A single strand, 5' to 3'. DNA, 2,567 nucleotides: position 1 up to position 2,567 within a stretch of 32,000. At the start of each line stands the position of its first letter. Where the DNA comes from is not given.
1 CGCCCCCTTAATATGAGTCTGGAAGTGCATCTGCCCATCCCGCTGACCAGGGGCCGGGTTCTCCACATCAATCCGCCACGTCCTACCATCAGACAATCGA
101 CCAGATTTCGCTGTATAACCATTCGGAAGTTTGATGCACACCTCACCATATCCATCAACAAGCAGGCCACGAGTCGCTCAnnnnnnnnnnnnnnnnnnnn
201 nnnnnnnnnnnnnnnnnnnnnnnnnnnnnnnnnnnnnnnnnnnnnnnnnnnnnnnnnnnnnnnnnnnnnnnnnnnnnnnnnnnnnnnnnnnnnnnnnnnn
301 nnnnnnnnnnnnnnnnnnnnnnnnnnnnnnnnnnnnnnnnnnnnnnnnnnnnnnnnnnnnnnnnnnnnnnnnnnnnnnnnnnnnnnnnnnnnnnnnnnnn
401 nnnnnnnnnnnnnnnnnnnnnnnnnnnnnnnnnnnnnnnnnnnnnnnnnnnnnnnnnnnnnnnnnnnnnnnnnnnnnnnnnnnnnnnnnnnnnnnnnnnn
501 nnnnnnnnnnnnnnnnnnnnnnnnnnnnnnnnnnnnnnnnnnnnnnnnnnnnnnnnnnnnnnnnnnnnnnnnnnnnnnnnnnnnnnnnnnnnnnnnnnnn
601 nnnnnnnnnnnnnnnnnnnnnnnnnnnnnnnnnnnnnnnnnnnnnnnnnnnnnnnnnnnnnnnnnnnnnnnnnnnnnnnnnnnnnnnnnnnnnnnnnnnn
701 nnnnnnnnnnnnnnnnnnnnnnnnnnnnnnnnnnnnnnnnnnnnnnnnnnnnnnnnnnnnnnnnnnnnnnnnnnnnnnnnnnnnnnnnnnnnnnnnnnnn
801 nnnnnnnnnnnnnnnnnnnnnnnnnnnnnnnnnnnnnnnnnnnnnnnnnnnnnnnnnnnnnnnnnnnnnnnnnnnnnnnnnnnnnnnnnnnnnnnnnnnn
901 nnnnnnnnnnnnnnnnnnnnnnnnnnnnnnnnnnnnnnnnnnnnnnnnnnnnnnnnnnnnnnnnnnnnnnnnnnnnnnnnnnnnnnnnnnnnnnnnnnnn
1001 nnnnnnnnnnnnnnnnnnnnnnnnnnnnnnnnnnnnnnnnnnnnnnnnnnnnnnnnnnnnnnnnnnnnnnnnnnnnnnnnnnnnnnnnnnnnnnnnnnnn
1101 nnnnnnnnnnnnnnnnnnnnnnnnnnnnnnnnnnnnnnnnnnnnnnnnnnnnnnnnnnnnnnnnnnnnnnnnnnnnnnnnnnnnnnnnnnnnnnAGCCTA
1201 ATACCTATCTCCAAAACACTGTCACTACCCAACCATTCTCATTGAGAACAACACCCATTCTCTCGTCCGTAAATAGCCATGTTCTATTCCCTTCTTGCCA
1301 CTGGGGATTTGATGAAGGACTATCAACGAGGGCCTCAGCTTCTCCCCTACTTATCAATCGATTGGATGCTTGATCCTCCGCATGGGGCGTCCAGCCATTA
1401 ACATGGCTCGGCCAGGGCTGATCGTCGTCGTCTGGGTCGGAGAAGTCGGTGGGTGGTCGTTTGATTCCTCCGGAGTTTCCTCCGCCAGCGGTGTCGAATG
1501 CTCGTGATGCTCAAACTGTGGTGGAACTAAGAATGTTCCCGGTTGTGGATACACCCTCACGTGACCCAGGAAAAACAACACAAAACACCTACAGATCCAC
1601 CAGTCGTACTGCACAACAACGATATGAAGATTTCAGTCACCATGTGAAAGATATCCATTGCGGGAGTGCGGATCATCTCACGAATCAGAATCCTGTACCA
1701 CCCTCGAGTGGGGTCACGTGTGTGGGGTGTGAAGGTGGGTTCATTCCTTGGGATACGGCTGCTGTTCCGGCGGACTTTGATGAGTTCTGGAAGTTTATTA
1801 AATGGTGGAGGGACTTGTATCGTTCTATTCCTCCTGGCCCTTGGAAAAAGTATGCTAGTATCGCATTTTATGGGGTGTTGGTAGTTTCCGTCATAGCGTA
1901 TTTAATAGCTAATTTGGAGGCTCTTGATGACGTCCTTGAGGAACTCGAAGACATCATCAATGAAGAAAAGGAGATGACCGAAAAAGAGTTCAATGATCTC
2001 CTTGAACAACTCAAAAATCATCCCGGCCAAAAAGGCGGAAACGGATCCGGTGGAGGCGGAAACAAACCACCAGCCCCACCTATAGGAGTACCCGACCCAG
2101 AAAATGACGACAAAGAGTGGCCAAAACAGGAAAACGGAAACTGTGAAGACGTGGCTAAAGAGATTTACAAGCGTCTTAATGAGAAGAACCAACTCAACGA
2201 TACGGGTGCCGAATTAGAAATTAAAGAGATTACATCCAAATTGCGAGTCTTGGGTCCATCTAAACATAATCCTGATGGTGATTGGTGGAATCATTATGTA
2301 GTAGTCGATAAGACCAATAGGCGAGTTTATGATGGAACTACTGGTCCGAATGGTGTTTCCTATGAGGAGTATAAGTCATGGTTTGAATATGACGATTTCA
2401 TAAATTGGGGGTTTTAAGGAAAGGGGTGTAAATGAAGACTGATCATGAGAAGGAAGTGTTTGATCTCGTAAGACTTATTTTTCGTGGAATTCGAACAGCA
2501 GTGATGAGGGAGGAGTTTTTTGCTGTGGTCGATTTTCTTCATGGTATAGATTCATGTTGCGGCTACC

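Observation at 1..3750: Polymorphic-toxin graveyard: three toxin pieces share a coiled-coil, Gly-rich and Pro-Pro linker, with divergent toxin-immunity pairs and an RHS fragment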

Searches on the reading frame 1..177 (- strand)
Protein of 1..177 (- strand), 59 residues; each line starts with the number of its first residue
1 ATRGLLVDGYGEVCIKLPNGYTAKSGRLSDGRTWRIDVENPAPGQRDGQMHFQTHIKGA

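Call 58: search_protein_families(library=pfam, max_evalue=10, proteins=[window:1-177:-])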
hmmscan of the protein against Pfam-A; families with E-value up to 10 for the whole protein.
seq(59 aa): 0 families

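Call 95: search_dna_similar(query=window:1-177:-, collection=plasmids, mode=protein, max_evalue=1, max_rows=8)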
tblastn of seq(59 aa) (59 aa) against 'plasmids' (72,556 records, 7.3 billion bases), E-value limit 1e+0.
Records with a match: 4; places in all: 5; records where one place covers at least 80% of the query: 0.
Best place of each record, by identity: 60-80% 2; <60% 2.
By first word of the organism name: Rhodococcus 3; Salmonella 1.
By predicted mobility (MOB-suite, as given by PLSDB): non-mobilizable 3; conjugative 1.
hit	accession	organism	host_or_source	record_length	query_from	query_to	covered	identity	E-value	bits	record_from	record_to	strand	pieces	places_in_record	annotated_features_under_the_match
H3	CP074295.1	Salmonella enterica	food,mixture corn and egg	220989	19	53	59%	58.3%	2e-3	41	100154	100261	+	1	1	none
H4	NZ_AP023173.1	Rhodococcus qingshengii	-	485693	11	53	73%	44.2%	2e-3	40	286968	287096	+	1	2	hypothetical protein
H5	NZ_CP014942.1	Rhodococcus sp. BH4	cell culture,sludge of membrane ...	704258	30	53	41%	66.7%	3e-3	40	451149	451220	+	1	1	hypothetical protein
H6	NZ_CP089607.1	Rhodococcus qingshengii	cell culture,activated sludge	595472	30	53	41%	62.5%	8e-2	36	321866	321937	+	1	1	none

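Call 98: get_annotated_region(hit=H4, flank=3000)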
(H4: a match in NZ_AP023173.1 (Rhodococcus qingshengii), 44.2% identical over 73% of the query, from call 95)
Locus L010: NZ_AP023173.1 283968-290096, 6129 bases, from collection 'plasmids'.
description: Rhodococcus qingshengii strain CS98 plasmid RQCS_2
organism: Rhodococcus qingshengii (NCBI taxid 334542)
taxonomy: Bacteria; Actinomycetota; Actinomycetes; Mycobacteriales; Nocardiaceae; Rhodococcus; Rhodococcus qingshengii
host: -; source: -; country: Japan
typing (MOB-suite, as given by PLSDB): non-mobilizable
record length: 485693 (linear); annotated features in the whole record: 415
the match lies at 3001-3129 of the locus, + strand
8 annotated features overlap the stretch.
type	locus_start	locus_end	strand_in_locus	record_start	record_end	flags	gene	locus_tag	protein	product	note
CDS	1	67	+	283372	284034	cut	-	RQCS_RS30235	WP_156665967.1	MspA family porin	-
CDS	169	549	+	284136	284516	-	-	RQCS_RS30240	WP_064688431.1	hypothetical protein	-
CDS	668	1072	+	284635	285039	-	-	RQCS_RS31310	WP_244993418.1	hypothetical protein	-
CDS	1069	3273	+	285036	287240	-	-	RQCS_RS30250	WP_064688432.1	hypothetical protein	-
CDS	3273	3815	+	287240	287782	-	-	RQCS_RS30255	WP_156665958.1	hypothetical protein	-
CDS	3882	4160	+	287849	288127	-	-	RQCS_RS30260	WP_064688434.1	zinc-ribbon domain-containing protein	-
CDS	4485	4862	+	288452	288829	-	-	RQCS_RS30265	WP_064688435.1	hypothetical protein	-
CDS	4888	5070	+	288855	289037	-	-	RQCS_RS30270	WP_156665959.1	hypothetical protein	-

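Call 99: search_protein_families(library=pfam, max_evalue=0.01, proteins=[L010:1069-3270:+, L010:3273-3812:+])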
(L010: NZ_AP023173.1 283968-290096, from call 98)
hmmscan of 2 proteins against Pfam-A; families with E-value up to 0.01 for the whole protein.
L010:1069-3270:+ (734 aa): 0 families

L010:3273-3812:+ (180 aa): 0 families

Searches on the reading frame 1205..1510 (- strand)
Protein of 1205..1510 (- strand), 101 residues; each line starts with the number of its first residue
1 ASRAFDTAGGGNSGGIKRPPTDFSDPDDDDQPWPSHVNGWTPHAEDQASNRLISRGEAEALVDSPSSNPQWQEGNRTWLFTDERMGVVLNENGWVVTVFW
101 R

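Call 7: search_protein_families(library=pfam, max_evalue=1, proteins=[window:1205-1510:-])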
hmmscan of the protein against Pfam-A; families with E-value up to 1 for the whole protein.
window:1205-1510:- (101 aa): 1 family
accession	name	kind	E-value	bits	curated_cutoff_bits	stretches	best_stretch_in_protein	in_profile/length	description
PF14076.12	DUF4258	-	0.025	15.3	25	1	40-100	1-71/71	Domain of unknown function (DUF4258)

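Call 8: search_protein_families(library=ncbifam, max_evalue=1, proteins=[window:1205-1510:-])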
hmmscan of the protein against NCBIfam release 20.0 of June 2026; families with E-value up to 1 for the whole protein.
window:1205-1510:- (101 aa): 0 families

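Call 51: find_homologous_proteins(query=window:1208-1510:-, max_evalue=0.01)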
Query window:1208-1510:-: no candidate shares three 5-residue words with the query. No homologue found.

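Call 53: search_solved_structures(query=window:1208-1510:-, max_evalue=10)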
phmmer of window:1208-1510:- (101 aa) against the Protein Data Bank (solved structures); distinct sequences matched with E-value up to 10: 2.
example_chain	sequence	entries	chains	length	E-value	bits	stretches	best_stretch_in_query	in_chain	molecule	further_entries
3oul_A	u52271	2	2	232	1.7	12.2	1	26-70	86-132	Toxoflavin-degrading enzyme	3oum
3pkv_A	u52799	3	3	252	2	12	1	26-70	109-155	Toxoflavin lyase (TflA)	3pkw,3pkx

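Call 58: search_protein_families(library=pfam, max_evalue=10, proteins=[window:1208-1486:-])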
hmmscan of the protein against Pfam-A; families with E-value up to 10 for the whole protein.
seq(93 aa): 1 family
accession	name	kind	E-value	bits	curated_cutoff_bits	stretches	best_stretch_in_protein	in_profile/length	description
PF14076.12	DUF4258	-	0.02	15.6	25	1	32-92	1-71/71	Domain of unknown function (DUF4258)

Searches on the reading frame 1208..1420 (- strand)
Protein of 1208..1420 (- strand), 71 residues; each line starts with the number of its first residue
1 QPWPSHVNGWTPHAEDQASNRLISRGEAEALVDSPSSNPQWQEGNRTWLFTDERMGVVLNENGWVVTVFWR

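Call 73: predict_structure(protein=window:1208-1420:-)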
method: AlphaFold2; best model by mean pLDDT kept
length: 71 residues; sequences in the alignment: 1
mean_pLDDT: 49.4   pTM: 0.34
mean pLDDT of the five models: 49.4, 49.3, 46.2, 44.3, 42.1
residues with pLDDT >= 90: 0; 70-90: 0; 50-70: 43; < 50: 28
segments of 3 or more residues with pLDDT < 50: 1-21, 34-37
pLDDT, mean of each block of 10 residues (from residue 1): 32 38 53 50 61 58 54 47
secondary structure, 60 per line:
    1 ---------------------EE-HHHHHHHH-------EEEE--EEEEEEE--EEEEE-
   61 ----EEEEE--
elements in order: H25-32 E40-43 E46-52 E55-59 E65-69

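Call 77: search_dna_similar(query=window:1208-1420:-, collection=plasmids, mode=protein, max_evalue=1, max_rows=10)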
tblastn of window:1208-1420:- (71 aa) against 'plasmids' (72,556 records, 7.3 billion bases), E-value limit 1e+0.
Records with a match: 2; places in all: 2; records where one place covers at least 80% of the query: 2.
Best place of each record, by identity: <60% 2.
By first word of the organism name: Ralstonia 1; Paraburkholderia 1.
By predicted mobility (MOB-suite, as given by PLSDB): mobilizable 1; non-mobilizable 1.
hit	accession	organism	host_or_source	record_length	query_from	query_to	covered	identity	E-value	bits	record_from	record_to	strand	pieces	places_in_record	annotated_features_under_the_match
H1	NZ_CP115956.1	Ralstonia pseudosolanacearum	Solanum tuberosum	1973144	4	71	96%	39.2%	2e-1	36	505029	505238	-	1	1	none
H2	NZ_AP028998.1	Paraburkholderia sp. 22B1P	-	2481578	3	71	97%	32.9%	8e-2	37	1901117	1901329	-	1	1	none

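Call 79: get_annotated_region(hit=H1, flank=6000)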
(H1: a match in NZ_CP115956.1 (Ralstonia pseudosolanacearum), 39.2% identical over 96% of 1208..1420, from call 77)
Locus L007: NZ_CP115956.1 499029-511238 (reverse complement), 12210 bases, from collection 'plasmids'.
description: Ralstonia pseudosolanacearum strain RUN2340 plasmid pmega, complete sequence
organism: Ralstonia pseudosolanacearum (NCBI taxid 1310165)
taxonomy: Bacteria; Pseudomonadota; Betaproteobacteria; Burkholderiales; Burkholderiaceae; Ralstonia; Ralstonia pseudosolanacearum
host: -; source: Solanum tuberosum; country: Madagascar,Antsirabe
typing (MOB-suite, as given by PLSDB): mobilizable; relaxase MOBP
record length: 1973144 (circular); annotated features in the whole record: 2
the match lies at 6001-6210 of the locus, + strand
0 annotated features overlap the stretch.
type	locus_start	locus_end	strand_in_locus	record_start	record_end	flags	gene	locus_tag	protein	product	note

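Call 80: get_annotated_region(hit=H2, flank=6000)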
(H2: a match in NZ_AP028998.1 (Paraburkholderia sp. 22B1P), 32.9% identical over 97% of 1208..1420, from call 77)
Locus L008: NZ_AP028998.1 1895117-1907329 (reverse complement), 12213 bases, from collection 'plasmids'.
description: Paraburkholderia sp. 22B1P plasmid p22B1P1, complete sequence
organism: Paraburkholderia sp. 22B1P (NCBI taxid 3080498)
taxonomy: Bacteria; Pseudomonadota; Betaproteobacteria; Burkholderiales; Burkholderiaceae; Paraburkholderia; Paraburkholderia sp. 22B1P
host: -; source: -; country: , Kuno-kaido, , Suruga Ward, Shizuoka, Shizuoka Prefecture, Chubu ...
typing (MOB-suite, as given by PLSDB): non-mobilizable
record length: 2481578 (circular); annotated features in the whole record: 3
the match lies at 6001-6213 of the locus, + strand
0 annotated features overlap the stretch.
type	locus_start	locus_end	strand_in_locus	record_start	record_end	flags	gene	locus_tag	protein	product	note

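Call 83: search_protein_families(library=pfam, max_evalue=0.1, proteins=[L007:5764-6216:+, L007:6220-6516:+, L008:4507-6423:+, L008:6460-7299:+])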
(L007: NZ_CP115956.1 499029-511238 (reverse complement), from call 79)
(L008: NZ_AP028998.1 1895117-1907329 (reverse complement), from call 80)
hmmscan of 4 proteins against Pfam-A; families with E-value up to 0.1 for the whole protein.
L007:5764-6216:+ (151 aa): 1 family
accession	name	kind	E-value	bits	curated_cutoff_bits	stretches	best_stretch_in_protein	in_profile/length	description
PF14076.12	DUF4258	-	1.8e-05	25.3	25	1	88-115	1-28/71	Domain of unknown function (DUF4258)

L007:6220-6516:+ (99 aa): 0 families

L008:4507-6423:+ (639 aa): 8 families
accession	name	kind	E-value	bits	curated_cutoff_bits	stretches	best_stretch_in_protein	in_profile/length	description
PF00591.27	Glycos_transf_3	-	1.1e-13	51.8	27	1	293-522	3-252/253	Glycosyl transferase family, a/b domain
PF07831.19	PYNP_C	-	1.2e-05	25.3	27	1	556-618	2-71/75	Pyrimidine nucleoside phosphorylase C-terminal domain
PF13555.12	AAA_29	-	0.0013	18.8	27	1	34-59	24-49/61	P-loop containing region of AAA domain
PF13671.12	AAA_33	-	0.01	16.6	27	1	36-171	3-127/143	AAA domain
PF00005.33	ABC_tran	-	0.032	15.3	25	1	26-85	5-65/137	ABC transporter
PF00625.27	Guanylate_kin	-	0.034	14.3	25.2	1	35-175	5-148/182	Guanylate kinase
PF10011.15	DUF2254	-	0.036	13.3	28.8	1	525-613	174-257/368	Predicted membrane protein (DUF2254)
PF13238.12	AAA_18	-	0.06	14.2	29.4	0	36-165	2-114/128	AAA domain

L008:6460-7299:+ (280 aa): 1 family
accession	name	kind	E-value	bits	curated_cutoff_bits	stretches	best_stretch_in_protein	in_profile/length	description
PF08867.16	FRG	-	1e-23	84.5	25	1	40-132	3-89/94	FRG domain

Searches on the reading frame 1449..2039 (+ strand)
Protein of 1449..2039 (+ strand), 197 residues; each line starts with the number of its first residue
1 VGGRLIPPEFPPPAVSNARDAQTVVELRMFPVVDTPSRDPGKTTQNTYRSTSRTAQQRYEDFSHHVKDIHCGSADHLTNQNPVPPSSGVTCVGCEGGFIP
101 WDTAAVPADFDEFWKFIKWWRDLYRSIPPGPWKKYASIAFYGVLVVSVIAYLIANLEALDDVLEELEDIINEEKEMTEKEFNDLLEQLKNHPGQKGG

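Call 58: search_protein_families(library=pfam, max_evalue=10, proteins=[window:1449-2039:+])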
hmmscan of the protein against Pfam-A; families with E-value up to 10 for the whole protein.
seq(197 aa): 4 families
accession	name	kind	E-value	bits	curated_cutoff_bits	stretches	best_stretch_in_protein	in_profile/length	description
PF07564.17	DUF1542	-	0.13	12.7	24.3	1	157-191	7-41/77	Domain of Unknown Function (DUF1542)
PF10083.14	DUF2321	-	0.18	11.9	24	1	154-186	82-114/157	Uncharacterized protein conserved in bacteria (DUF2321)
PF16495.10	SWIRM-assoc_1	-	0.19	12.2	27.2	1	161-187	42-68/84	SWIRM-associated region 1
PF22470.1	Histone_HNS_N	-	0.36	11.2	24.5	1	155-184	22-51/79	H-NS histone-like proteins, N-terminal domain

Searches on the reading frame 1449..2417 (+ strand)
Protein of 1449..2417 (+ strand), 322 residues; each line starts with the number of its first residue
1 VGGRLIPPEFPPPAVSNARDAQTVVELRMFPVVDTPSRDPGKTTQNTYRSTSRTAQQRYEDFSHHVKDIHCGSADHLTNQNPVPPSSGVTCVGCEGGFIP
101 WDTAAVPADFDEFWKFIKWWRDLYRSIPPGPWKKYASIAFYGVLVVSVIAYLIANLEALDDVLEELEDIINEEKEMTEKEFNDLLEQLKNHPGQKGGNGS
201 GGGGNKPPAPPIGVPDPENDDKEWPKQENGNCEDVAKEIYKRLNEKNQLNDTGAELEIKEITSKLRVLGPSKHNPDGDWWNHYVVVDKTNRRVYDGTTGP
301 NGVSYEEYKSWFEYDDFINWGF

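Call 7: search_protein_families(library=pfam, max_evalue=1, proteins=[window:1449-2417:+])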
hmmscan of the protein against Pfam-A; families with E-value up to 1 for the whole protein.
window:1449-2417:+ (322 aa): 3 families
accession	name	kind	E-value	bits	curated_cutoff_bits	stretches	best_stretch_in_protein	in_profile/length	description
PF12958.12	DUF3847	-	0.12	12.9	40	1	165-195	48-78/81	Protein of unknown function (DUF3847)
PF07564.17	DUF1542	-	0.19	12.2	24.3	1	157-191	7-41/77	Domain of Unknown Function (DUF1542)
PF12517.13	DUF3720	-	0.2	13.1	25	1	157-223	4-72/99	Protein of unknown function (DUF3720)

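Call 8: search_protein_families(library=ncbifam, max_evalue=1, proteins=[window:1449-2417:+])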
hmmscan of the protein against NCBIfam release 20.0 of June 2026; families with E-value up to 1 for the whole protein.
window:1449-2417:+ (322 aa): 1 family
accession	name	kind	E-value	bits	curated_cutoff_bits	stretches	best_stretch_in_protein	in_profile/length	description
NF041116.1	CBASS_cyclase_a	equivalog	0.089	11.9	200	1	89-169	154-227/317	CBASS oligonucleotide cyclase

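Call 60: find_related_loci(query=window:1542-2414:+, collection=metagenome_contigs, flank=10000)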
Query window:1542-2414:+ (291 aa) in metagenome_contigs; peptide patterns used: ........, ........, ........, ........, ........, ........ (x = any residue, [..] = any of these).
382 stretches matched a pattern, but none encodes a relative of the query by tblastn (E <= 1e-3).
